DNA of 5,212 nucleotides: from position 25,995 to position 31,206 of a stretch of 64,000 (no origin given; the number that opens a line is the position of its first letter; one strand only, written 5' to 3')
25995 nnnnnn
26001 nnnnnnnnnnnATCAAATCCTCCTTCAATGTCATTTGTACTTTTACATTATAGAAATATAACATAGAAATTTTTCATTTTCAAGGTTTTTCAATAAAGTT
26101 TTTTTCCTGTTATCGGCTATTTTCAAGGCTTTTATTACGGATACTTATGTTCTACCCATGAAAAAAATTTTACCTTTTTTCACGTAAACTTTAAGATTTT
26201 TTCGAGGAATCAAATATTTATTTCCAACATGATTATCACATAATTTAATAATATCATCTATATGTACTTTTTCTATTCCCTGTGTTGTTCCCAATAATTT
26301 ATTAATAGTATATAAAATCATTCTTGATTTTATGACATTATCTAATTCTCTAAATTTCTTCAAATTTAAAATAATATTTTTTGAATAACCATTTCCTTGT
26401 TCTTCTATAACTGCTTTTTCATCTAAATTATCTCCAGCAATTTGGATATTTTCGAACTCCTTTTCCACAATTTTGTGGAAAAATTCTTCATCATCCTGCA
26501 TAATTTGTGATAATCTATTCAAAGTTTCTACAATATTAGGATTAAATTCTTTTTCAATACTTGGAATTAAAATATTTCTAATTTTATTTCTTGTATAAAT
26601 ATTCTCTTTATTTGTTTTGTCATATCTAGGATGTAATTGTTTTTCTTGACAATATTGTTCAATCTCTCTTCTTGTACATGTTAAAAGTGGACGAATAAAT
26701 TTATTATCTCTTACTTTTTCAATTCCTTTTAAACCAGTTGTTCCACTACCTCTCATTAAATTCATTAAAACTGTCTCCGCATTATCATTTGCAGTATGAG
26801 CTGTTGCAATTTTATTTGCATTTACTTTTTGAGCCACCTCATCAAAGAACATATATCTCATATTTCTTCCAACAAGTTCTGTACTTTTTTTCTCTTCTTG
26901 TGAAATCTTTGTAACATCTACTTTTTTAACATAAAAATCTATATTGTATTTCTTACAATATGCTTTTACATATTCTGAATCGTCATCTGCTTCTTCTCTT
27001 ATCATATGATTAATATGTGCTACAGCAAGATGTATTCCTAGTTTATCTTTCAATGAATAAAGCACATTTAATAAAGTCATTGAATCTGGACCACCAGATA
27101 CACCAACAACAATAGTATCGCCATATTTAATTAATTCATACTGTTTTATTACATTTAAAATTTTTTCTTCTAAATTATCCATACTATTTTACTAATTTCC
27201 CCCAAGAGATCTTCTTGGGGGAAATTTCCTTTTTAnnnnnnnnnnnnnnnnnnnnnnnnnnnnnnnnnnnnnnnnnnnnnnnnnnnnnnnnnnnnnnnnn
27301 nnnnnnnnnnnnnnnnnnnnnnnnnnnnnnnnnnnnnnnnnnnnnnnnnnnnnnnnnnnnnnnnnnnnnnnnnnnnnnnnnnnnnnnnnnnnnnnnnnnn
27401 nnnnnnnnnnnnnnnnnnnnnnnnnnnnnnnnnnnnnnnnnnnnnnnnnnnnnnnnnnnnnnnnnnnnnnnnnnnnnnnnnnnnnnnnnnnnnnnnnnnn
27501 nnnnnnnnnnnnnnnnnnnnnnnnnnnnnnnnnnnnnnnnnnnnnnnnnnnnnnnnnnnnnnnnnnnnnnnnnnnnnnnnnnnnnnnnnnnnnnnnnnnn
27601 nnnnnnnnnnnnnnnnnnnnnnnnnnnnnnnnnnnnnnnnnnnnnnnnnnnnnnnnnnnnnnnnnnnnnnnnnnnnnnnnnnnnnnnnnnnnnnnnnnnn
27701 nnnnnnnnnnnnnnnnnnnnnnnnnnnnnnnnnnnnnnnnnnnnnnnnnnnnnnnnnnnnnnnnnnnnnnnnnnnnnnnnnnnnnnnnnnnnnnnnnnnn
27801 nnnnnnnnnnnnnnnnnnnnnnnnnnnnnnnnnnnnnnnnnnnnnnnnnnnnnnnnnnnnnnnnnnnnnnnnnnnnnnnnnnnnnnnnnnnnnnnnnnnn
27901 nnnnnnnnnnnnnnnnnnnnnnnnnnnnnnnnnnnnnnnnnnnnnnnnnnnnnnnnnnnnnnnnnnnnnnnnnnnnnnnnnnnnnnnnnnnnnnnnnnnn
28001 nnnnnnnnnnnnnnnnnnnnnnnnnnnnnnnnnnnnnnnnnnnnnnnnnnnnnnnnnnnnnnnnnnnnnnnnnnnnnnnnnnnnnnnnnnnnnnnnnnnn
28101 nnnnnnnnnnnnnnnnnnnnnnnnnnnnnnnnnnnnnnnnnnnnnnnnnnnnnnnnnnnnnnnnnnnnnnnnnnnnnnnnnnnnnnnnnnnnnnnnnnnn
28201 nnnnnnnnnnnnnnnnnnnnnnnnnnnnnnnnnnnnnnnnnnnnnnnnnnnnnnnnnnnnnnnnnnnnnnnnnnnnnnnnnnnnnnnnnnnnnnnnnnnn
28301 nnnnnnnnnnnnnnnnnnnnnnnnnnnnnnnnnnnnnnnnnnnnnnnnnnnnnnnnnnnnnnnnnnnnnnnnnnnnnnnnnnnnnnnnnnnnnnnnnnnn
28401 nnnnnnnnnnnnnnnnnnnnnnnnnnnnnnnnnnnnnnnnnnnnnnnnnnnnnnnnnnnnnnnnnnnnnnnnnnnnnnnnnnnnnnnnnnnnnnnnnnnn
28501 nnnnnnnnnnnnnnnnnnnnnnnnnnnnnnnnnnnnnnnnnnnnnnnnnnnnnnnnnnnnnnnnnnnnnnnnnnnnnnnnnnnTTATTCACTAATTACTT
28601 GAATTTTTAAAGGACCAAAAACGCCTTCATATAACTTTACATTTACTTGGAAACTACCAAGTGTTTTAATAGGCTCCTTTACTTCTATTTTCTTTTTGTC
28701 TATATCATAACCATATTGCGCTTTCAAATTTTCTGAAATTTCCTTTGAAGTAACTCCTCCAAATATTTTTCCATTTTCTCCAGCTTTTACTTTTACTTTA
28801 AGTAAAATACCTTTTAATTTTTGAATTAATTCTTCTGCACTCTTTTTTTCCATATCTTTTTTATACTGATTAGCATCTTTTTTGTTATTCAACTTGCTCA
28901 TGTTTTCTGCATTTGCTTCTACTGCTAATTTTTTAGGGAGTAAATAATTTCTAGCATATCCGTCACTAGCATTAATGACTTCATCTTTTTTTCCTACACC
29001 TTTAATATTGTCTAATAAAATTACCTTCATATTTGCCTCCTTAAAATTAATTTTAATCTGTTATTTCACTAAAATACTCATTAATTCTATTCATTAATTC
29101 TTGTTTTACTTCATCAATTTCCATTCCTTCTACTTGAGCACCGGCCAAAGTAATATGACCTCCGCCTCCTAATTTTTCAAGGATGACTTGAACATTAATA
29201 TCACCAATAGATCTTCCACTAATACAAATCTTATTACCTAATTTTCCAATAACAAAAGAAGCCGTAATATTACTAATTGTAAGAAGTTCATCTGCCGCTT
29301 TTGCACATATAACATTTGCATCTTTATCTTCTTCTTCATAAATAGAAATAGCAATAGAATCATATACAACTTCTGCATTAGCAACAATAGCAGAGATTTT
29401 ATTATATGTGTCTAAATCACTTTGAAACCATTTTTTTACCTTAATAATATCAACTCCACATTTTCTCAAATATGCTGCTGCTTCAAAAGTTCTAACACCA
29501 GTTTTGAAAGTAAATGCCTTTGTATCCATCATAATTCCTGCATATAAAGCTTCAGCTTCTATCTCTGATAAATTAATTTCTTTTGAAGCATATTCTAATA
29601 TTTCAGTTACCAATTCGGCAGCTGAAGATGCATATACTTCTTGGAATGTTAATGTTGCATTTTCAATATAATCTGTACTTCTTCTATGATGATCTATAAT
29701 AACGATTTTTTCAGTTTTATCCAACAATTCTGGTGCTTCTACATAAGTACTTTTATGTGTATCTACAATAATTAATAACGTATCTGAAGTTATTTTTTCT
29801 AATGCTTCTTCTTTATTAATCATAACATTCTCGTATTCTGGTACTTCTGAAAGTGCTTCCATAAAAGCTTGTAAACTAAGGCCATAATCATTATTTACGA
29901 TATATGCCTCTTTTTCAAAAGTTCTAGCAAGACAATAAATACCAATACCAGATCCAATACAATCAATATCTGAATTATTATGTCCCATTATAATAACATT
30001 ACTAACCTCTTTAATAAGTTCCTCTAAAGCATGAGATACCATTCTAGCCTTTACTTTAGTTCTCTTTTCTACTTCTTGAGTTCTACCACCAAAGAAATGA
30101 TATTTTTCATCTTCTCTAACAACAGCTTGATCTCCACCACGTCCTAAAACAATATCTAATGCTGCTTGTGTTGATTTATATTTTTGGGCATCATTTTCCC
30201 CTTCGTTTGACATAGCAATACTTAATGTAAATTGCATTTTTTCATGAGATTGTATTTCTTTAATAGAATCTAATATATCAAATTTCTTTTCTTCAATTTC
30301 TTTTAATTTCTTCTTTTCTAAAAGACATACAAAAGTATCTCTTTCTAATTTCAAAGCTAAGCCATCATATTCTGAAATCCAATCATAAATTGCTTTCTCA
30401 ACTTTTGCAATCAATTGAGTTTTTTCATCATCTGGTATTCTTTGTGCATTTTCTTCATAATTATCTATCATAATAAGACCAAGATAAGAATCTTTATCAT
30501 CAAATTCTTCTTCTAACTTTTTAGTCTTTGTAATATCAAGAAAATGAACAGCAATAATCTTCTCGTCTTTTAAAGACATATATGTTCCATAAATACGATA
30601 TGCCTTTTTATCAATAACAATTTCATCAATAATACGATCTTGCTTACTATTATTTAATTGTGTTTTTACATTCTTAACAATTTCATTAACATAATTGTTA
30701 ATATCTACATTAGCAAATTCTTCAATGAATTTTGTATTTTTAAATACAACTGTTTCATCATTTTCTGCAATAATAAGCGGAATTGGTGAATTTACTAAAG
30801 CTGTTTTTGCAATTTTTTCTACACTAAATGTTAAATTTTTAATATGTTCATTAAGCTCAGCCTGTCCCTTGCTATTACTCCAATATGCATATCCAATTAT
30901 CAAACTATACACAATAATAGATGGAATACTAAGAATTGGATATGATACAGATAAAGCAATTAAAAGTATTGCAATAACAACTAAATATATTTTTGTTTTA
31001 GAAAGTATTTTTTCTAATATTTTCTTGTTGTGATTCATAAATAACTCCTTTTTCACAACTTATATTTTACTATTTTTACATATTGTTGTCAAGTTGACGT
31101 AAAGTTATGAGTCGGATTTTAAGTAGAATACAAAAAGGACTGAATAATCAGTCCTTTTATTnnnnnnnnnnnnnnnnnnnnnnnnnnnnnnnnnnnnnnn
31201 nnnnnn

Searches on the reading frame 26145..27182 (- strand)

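Call 15: search_protein_families(library=pfam, proteins=[window:26145-27182:-], max_evalue=0.01)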
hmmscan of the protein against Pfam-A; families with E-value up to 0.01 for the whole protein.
window:26145-27182:- (345 aa): 2 families
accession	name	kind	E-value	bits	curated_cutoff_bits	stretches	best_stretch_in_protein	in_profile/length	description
PF01171.26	ATP_bind_3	-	4.3e-59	199.7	27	1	24-203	2-181/182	PP-loop family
PF03054.22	tRNA_Me_trans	-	0.0003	20.9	20.6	0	23-87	2-71/202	tRNA methyl transferase HUP domain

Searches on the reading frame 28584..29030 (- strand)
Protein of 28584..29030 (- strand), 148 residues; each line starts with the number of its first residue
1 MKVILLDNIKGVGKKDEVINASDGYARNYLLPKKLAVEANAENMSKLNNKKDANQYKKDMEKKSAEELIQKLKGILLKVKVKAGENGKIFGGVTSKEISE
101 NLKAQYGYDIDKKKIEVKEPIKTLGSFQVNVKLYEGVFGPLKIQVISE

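Call 52: search_protein_families(library=pfam, proteins=[window:28584-29030:-], max_evalue=0.0001)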
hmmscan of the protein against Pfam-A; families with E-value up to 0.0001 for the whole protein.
window:28584-29030:- (148 aa): 2 families
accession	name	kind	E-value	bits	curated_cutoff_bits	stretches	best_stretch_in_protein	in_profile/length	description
PF03948.19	Ribosomal_L9_C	-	1.4e-27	96.4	23.2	1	64-146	2-85/86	Ribosomal protein L9, C-terminal domain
PF01281.25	Ribosomal_L9_N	-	8.9e-22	76.8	20.7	1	1-47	1-47/47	Ribosomal protein L9, N-terminal domain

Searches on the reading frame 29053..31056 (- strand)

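Call 15: search_protein_families(library=pfam, proteins=[window:29053-31056:-], max_evalue=0.01)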
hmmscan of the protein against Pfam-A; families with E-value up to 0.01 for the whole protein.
window:29053-31056:- (667 aa): 3 families
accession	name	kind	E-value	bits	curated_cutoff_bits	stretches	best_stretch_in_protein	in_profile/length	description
PF01368.27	DHH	-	1.9e-25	90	28.1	1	353-508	1-125/125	DHH family, N-terminal domain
PF24898.2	GGDEF_GdpP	-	1.8e-23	83.7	30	1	195-319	1-124/126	Cyclic-di-AMP phosphodiesterase GdpP-like, GGDEF domain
PF02272.25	DHHA1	-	2.4e-13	50.8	25.9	1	576-663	10-101/102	DHHA1 domain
